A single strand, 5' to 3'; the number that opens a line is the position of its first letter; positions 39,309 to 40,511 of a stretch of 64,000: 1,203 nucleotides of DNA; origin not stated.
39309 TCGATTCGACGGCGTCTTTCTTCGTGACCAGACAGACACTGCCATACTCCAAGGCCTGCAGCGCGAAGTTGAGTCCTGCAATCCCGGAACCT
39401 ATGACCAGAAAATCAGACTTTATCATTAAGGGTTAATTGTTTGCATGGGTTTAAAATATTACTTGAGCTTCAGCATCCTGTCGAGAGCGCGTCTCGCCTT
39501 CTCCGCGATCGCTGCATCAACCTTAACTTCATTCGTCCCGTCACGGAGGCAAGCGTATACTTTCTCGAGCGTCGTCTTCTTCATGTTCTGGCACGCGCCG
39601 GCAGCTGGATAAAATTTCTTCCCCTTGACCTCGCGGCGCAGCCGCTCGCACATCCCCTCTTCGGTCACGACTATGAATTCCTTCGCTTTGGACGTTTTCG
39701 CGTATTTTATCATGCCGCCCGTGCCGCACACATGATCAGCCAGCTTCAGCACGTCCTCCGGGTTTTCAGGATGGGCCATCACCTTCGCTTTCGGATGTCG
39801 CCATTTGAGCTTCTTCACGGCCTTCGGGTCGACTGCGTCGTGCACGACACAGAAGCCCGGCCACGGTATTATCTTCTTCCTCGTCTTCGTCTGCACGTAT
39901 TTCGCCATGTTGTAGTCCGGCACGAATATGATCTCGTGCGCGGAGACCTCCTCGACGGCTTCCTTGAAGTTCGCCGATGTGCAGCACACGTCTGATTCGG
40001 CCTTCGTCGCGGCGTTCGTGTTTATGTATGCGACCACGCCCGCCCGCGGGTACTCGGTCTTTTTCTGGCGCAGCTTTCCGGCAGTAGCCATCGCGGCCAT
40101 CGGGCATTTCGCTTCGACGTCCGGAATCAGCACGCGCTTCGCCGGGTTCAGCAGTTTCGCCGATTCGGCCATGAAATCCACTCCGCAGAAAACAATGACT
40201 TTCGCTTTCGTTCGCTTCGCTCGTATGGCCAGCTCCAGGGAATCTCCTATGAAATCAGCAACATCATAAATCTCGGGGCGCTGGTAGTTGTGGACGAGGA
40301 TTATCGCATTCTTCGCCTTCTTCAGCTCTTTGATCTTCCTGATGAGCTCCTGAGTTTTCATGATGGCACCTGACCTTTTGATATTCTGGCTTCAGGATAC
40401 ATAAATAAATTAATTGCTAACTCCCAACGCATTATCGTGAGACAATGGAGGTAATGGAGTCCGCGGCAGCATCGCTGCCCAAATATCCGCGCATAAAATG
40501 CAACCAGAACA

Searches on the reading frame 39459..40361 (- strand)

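Call 54: search_protein_families(library=pfam, proteins=[window:39459-40361:-], max_evalue=0.00001)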
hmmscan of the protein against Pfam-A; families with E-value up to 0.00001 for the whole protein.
window:39459-40361:- (300 aa): 1 family
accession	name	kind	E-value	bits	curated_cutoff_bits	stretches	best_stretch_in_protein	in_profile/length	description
PF02445.21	NadA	-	5.6e-115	383.9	27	1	9-298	2-295/295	Quinolinate synthetase A protein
